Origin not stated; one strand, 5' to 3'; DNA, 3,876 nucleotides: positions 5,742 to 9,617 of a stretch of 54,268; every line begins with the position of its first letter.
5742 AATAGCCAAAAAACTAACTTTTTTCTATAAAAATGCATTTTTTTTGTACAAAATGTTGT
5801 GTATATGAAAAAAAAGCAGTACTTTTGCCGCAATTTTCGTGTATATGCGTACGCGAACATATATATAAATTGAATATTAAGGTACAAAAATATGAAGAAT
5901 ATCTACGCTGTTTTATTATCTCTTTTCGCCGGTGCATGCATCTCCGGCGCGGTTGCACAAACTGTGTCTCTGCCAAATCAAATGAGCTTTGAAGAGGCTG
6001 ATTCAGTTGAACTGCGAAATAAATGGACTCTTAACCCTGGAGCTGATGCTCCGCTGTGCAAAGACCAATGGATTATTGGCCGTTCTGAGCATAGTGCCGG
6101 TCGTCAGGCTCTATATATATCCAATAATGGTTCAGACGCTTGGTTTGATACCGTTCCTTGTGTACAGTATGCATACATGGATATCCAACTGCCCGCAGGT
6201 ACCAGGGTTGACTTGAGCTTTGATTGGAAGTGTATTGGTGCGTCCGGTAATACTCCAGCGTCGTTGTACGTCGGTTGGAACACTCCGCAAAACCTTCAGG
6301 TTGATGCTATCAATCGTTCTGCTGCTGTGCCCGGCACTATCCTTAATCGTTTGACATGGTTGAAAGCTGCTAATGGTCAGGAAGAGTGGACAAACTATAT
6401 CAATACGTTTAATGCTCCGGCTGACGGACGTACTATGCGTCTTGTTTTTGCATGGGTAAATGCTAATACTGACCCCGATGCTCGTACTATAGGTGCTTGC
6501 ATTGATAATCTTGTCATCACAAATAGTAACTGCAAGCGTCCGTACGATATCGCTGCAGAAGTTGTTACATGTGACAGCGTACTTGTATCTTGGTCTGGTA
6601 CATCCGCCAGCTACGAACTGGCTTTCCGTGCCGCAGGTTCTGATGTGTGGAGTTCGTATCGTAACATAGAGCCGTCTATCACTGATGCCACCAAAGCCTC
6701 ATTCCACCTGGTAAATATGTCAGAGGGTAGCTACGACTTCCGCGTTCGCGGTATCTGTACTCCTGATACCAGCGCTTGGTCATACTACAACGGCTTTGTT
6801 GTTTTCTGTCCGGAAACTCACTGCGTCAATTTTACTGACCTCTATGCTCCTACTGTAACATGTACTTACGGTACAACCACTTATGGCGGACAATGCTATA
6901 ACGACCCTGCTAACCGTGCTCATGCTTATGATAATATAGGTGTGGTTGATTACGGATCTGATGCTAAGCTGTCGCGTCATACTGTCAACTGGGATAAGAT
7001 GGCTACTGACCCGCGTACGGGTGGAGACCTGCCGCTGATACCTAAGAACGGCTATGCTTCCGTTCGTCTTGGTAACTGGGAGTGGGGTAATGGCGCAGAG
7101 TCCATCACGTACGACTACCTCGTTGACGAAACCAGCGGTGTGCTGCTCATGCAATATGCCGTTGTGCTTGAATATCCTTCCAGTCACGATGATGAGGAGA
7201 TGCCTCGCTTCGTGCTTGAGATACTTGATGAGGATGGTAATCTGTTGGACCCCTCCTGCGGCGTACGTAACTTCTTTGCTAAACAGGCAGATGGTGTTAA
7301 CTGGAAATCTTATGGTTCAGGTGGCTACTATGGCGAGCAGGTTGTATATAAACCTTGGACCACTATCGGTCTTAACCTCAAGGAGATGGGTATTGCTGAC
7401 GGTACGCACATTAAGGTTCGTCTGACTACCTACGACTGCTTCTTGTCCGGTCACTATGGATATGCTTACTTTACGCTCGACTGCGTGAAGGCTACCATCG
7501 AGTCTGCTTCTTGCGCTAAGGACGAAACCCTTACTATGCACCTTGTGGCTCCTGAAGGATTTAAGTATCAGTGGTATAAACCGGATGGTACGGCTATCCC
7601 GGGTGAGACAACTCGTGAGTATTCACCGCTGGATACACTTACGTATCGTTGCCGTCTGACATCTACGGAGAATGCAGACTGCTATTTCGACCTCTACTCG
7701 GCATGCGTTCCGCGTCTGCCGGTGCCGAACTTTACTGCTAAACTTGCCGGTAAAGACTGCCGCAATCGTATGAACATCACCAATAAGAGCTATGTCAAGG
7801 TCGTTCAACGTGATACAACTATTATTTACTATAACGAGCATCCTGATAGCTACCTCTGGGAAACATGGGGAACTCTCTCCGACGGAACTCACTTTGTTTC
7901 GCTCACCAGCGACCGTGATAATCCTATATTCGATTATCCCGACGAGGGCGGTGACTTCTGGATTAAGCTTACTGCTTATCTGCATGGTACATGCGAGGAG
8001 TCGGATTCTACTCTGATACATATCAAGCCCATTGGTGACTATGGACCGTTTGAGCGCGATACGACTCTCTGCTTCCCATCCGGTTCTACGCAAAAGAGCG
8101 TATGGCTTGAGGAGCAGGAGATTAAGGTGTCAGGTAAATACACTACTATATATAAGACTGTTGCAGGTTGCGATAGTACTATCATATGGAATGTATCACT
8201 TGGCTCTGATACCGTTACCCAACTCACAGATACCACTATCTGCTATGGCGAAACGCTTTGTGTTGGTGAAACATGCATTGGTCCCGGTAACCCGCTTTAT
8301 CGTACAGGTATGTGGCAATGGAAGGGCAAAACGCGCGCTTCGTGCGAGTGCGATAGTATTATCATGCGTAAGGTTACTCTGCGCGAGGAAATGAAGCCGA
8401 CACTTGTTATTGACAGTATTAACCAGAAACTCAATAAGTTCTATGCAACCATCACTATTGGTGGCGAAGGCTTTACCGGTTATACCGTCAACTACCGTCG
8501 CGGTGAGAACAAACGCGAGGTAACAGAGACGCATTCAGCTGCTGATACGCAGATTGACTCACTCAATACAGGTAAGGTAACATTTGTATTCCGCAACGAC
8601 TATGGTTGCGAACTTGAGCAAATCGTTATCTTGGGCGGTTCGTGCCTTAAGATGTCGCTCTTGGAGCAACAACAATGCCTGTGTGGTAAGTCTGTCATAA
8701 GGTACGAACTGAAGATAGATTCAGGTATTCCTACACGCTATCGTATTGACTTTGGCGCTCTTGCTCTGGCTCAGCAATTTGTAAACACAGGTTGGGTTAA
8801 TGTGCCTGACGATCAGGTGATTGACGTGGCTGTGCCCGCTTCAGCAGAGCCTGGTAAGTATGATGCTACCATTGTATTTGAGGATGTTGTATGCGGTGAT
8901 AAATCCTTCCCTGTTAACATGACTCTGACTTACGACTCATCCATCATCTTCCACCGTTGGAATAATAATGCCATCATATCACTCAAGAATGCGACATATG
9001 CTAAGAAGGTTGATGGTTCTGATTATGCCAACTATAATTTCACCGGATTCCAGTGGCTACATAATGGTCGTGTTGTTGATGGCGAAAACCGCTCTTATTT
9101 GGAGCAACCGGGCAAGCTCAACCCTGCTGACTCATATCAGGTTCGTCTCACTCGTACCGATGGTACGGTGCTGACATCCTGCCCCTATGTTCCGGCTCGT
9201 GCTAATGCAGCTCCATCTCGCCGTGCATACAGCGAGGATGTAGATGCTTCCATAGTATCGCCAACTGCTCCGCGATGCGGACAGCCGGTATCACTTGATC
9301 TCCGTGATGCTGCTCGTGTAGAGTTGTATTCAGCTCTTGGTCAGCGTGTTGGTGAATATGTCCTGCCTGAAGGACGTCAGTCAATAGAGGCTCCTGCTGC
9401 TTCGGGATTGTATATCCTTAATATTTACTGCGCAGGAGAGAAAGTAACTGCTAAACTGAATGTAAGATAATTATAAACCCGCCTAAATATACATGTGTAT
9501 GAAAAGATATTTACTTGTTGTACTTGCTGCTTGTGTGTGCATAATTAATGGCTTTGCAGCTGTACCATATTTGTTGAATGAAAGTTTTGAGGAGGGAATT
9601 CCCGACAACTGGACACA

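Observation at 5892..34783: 29-kb, two-operon island of four giant T9SS-tailed surface proteins plus a barrel/OmpA anchor pair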

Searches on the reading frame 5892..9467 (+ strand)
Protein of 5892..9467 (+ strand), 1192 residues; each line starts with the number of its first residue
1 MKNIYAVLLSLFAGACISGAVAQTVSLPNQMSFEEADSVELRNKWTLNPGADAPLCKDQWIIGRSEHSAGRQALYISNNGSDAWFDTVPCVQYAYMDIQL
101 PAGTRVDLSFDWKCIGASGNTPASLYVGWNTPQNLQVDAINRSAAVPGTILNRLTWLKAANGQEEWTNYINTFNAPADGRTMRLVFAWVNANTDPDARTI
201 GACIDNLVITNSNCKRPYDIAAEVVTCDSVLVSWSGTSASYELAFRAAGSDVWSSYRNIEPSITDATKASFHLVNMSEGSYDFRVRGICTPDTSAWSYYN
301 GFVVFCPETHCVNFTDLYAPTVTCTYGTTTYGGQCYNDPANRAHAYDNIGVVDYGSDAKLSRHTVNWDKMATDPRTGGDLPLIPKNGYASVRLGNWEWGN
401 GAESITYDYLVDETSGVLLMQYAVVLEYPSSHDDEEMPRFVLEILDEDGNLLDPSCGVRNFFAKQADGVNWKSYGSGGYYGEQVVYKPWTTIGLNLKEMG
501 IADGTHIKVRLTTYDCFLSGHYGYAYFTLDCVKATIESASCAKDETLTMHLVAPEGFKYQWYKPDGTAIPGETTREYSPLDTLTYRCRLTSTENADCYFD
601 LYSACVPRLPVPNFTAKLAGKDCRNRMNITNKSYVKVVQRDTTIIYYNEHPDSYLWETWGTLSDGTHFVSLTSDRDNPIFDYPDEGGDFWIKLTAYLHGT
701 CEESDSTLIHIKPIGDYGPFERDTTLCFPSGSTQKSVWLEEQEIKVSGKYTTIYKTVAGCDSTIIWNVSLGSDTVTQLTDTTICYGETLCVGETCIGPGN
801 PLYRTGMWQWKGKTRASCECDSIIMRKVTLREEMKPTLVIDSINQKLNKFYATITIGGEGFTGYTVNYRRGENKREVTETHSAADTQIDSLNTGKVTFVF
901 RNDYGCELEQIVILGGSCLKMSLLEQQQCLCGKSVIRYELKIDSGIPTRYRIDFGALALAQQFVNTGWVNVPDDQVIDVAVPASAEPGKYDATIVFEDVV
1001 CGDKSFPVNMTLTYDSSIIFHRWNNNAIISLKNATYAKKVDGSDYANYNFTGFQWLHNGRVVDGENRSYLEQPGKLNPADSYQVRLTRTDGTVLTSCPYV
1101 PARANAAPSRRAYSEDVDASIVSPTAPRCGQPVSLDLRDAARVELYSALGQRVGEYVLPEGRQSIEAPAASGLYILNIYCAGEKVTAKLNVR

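Call 3: search_protein_families(library=pfam, proteins=[window:5892-9467:+], max_evalue=0.01)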
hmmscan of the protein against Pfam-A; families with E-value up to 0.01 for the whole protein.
window:5892-9467:+ (1192 aa): 0 families

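Call 5: search_protein_families(library=ncbifam, proteins=[window:5892-9467:+], max_evalue=1)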
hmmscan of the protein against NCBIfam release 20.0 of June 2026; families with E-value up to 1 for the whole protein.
window:5892-9467:+ (1192 aa): 1 family
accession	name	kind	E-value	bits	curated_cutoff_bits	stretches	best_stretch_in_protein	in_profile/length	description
TIGR04183.1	Por_Secre_tail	domain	0.0011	18.9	23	1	1138-1190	18-70/72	T9SS type A sorting domain-containing protein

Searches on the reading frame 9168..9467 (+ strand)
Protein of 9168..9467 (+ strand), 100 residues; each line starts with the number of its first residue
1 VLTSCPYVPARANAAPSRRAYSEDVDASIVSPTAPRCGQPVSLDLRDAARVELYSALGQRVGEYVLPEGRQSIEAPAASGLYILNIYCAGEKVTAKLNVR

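Call 23: search_protein_families(library=ncbifam, proteins=[window:9168-9467:+], max_evalue=10)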
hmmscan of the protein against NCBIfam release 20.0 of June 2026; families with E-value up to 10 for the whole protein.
window:9168-9467:+ (100 aa): 1 family
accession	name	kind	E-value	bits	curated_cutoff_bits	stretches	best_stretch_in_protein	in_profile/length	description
TIGR04183.1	Por_Secre_tail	domain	3.7e-05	23.6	23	1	45-98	17-70/72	T9SS type A sorting domain-containing protein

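Call 24: search_protein_families(library=pfam, proteins=[window:9168-9467:+], max_evalue=10)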
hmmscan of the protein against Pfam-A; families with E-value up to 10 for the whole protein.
window:9168-9467:+ (100 aa): 0 families
